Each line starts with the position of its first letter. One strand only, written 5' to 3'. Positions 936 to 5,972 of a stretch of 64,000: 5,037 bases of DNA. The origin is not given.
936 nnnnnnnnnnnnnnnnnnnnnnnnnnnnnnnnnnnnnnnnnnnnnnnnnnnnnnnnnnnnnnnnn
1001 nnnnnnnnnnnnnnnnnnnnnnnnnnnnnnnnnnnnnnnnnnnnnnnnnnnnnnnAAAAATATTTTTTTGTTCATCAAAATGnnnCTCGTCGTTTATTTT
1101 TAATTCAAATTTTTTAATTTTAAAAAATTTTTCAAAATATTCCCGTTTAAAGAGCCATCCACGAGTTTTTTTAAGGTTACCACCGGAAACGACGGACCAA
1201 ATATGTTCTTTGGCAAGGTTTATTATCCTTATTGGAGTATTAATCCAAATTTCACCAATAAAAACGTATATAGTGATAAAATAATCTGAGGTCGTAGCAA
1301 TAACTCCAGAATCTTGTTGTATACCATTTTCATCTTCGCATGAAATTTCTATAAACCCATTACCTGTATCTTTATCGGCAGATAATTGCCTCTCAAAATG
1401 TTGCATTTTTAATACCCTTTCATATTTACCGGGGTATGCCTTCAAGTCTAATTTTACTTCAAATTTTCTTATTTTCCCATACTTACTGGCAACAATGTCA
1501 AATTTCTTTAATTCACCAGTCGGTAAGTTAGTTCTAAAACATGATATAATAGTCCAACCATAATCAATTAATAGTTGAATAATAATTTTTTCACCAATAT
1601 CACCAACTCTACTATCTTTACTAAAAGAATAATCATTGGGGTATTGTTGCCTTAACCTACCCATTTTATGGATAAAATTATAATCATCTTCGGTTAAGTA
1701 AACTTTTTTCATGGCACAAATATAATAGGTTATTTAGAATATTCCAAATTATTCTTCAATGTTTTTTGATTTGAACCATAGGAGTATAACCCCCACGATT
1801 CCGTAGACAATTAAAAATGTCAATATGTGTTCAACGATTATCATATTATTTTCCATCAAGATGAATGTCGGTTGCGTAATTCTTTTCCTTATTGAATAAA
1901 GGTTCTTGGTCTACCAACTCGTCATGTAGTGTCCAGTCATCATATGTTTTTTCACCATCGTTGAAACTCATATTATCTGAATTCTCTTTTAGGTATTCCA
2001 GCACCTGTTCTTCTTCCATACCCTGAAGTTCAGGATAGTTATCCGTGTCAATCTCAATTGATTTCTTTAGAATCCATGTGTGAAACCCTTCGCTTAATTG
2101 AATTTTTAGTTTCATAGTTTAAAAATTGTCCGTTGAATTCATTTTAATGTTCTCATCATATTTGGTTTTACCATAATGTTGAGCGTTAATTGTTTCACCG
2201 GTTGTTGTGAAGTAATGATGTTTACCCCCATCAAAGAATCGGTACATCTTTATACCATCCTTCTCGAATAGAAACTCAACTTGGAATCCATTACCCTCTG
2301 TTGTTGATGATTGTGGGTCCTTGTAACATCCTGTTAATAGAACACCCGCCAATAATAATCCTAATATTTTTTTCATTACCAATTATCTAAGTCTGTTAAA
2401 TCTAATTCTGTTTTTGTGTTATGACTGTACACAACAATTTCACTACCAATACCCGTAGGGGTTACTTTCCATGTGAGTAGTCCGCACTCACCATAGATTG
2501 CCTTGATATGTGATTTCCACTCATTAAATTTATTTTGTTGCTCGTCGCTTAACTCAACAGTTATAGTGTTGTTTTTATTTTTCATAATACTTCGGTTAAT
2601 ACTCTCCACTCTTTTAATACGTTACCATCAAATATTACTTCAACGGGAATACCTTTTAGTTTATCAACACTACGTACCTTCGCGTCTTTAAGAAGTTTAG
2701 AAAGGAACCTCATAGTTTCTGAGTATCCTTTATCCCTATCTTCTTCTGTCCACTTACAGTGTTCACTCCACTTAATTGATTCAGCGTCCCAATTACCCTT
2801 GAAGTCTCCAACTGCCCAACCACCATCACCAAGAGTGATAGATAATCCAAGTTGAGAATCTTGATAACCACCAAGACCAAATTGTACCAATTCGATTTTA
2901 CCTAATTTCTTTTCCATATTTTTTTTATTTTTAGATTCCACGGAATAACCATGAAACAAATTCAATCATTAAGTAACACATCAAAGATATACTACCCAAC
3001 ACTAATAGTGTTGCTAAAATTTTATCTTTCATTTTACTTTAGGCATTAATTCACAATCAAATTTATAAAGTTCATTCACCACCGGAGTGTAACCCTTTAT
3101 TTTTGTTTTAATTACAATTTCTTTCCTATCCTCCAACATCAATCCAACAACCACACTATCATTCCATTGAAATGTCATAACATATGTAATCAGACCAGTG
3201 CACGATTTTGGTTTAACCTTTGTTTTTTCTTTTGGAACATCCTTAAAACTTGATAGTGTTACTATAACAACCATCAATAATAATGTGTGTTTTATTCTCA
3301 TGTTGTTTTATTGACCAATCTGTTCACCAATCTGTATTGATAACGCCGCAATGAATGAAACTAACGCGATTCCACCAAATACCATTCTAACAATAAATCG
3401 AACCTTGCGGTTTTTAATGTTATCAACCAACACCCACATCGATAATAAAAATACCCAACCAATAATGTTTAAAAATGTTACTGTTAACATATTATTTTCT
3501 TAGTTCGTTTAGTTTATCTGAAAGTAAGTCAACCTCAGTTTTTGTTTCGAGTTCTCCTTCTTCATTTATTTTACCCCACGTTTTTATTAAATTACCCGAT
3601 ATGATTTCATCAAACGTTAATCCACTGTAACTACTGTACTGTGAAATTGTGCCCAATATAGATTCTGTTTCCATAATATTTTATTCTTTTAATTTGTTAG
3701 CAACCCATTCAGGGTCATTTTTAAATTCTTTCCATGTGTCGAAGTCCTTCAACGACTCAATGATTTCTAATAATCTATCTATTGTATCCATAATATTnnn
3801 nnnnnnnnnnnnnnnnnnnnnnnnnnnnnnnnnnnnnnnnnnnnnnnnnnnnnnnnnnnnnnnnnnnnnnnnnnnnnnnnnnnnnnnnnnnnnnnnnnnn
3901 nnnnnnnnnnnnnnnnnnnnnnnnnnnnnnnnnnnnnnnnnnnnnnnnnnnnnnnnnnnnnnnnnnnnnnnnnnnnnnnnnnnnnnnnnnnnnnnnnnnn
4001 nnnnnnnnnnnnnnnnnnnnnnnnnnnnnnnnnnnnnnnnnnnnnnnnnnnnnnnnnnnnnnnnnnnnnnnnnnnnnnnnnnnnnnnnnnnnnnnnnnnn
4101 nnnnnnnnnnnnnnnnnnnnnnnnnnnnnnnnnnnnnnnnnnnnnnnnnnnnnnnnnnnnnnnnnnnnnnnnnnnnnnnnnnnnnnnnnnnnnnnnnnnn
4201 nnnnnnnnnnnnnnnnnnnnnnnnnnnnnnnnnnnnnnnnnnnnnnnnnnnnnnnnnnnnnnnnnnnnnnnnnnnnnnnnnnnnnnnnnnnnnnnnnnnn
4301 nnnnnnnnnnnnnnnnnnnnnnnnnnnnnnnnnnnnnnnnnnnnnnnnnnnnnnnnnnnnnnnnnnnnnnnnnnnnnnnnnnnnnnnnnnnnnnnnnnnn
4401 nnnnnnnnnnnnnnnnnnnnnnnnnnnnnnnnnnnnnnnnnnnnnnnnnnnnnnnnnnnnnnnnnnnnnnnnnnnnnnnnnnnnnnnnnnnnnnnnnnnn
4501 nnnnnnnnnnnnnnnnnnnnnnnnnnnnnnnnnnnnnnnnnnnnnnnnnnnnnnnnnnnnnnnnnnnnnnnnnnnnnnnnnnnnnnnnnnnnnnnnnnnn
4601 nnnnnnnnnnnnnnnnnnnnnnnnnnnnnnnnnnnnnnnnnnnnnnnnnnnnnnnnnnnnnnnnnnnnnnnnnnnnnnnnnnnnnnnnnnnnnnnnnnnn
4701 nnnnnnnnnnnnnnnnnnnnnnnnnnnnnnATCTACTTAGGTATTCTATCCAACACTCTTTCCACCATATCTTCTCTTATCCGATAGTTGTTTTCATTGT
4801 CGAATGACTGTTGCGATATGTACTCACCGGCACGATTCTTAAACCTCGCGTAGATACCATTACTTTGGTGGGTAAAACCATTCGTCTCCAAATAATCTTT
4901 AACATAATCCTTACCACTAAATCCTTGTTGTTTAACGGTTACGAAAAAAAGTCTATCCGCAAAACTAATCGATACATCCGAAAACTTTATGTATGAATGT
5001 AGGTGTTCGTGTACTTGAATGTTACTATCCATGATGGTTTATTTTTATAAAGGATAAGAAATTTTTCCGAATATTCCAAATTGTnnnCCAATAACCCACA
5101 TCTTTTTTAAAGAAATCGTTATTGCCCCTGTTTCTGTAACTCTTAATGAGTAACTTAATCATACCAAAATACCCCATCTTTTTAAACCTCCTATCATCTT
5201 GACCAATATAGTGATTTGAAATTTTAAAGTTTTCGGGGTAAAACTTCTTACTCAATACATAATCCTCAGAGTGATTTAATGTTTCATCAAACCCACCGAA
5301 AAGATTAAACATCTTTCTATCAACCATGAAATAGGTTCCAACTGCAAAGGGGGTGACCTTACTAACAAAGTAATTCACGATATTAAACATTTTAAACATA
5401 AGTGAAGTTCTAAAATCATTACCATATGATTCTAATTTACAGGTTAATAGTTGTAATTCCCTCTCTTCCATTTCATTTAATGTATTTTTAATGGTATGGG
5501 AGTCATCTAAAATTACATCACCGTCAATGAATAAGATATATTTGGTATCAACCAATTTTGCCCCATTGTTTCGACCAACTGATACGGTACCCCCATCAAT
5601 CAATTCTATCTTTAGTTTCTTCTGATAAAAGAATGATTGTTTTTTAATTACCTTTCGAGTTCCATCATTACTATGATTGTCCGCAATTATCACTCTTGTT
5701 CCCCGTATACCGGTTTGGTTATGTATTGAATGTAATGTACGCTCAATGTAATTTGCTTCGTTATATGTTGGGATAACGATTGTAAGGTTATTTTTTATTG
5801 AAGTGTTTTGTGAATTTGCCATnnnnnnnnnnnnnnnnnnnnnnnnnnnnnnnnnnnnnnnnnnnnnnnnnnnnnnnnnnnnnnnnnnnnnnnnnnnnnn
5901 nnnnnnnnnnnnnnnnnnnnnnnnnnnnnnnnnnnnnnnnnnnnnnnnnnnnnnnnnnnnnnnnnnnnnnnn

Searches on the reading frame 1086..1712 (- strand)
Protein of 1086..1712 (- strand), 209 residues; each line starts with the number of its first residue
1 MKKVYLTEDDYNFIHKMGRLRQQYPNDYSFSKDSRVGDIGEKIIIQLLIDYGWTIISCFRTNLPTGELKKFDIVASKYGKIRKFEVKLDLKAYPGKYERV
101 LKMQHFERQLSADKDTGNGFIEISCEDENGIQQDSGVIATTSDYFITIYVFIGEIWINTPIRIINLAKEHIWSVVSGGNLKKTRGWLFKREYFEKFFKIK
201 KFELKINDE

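Call 107: find_encoding_contigs(protein=window:1086-1712:-, flank=10000, max_places=1)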
Protein window:1086-1712:- (209 aa): 21 contigs read that carry it; 1 place shown.
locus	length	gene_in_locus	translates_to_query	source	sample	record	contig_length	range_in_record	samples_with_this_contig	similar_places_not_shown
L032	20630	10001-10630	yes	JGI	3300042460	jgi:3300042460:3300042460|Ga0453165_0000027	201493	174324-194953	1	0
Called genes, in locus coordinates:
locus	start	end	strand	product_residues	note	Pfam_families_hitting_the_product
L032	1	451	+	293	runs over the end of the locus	PF24785:RXYLT1_C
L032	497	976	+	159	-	-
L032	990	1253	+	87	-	-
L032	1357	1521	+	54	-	-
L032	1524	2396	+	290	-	PF13640:2OG-FeII_Oxy_3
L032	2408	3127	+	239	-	-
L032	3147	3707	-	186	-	-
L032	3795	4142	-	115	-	PF02675:AdoMet_dc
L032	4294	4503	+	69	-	-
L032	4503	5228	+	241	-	-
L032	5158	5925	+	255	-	PF00149:Metallophos, PF12850:Metallophos_2 (faint)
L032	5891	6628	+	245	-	PF00535:Glycos_transf_2, PF10111:Glyco_tranf_2_2, PF13641:Glyco_tranf_2_3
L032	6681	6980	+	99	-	-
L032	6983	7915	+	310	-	-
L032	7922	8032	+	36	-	-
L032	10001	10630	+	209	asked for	-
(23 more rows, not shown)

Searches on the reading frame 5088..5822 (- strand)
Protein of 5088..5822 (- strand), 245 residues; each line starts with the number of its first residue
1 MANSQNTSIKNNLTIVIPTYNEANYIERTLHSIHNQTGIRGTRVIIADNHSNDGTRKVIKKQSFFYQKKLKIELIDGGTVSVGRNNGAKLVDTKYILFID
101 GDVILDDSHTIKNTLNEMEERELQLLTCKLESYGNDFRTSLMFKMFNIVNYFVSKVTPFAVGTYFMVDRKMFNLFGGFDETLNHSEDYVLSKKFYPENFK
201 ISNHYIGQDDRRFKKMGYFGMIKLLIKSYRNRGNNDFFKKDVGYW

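Call 12: search_protein_families(library=pfam, proteins=[window:5088-5822:-], max_evalue=0.01)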
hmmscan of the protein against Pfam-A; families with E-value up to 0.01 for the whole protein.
window:5088-5822:- (245 aa): 9 families
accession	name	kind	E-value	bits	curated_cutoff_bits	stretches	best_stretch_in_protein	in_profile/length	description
PF00535.33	Glycos_transf_2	-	1.8e-23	83.7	23.3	1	14-172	1-164/168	Glycosyl transferase family 2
PF13641.12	Glyco_tranf_2_3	-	8.9e-12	45.9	27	1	13-188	3-188/230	Glycosyltransferase like family 2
PF10111.15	Glyco_tranf_2_2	-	8.4e-11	42.3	27.3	1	14-189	1-194/276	Glycosyltransferase like family 2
PF13506.12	Glyco_transf_21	-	0.00055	19.9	21.7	1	91-201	29-144/174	Glycosyl transferase family 21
PF13704.12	Glyco_tranf_2_4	-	0.0012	19.7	27.5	1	21-66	2-44/98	Glycosyl transferase family 2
PF13632.12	Glyco_trans_2_3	-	0.0016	18.7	27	1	95-196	1-108/198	Glycosyl transferase family group 2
PF05060.20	MGAT2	-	0.002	17.7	27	1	6-65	20-79/349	N-acetylglucosaminyltransferase II (MGAT2)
PF01762.27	Galactosyl_T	-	0.0031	17.7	23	1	88-172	75-160/195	Galactosyltransferase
PF03213.20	Pox_P35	-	0.0065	16.2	22.3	0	92-144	116-168/323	Poxvirus P35 protein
